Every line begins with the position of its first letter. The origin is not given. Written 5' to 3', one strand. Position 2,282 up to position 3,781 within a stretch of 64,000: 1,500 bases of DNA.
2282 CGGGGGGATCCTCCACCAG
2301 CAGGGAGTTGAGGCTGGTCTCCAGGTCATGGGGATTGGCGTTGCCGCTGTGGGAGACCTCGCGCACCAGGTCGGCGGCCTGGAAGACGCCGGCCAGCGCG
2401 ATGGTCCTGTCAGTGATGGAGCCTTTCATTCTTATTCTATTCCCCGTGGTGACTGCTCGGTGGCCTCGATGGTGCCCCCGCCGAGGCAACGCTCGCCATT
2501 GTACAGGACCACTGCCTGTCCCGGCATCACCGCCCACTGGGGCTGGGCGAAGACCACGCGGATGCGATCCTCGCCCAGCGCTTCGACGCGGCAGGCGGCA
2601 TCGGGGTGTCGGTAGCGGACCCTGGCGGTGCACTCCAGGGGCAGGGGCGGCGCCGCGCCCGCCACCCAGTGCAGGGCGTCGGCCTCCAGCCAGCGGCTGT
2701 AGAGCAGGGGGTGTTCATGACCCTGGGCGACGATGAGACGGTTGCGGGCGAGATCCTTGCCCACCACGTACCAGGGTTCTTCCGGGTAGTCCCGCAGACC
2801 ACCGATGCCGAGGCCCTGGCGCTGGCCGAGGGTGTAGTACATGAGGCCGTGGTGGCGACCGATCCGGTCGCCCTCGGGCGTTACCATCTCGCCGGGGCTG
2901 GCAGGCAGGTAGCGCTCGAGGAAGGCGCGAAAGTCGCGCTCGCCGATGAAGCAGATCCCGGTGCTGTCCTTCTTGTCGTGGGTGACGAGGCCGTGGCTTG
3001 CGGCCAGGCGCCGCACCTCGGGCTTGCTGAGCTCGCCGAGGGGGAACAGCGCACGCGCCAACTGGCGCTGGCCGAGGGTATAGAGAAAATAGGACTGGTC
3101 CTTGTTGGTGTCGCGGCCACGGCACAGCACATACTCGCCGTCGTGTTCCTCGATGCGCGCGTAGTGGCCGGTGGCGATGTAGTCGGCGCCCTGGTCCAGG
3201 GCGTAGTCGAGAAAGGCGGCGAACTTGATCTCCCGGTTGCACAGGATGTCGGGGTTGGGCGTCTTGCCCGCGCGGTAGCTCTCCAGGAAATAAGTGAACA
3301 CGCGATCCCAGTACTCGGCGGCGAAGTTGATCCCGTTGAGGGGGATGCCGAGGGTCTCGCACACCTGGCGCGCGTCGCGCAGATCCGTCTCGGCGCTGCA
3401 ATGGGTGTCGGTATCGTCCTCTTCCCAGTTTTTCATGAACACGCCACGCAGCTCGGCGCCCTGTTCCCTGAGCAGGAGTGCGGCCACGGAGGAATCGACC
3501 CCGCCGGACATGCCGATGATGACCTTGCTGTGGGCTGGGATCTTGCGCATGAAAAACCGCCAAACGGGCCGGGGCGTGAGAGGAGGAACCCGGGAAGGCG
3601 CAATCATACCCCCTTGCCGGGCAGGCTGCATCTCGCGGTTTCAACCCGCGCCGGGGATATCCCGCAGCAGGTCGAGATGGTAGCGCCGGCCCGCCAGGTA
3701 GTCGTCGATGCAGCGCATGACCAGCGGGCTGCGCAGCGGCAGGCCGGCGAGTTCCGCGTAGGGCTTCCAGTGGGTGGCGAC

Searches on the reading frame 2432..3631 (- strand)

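Call 77: search_protein_families(library=pfam, proteins=[window:2432-3631:-], max_evalue=0.00001)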
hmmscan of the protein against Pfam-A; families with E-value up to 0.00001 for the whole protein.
window:2432-3631:- (399 aa): 4 families
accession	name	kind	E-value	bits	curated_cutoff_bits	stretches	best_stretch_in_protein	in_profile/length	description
PF03054.22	tRNA_Me_trans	-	1.1e-81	273.8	20.6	1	36-230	2-201/202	tRNA methyl transferase HUP domain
PF20259.3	tRNA_Me_trans_M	-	2e-23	82.2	27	1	236-303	2-66/66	tRNA methyl transferase PRC-barrel domain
PF20258.4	tRNA_Me_trans_C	-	1.8e-22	79.9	20.6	1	314-388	3-77/77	Aminomethyltransferase beta-barrel domain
PF02540.23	NAD_synthase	-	2.8e-07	30.4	21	1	33-104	18-82/242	NAD synthase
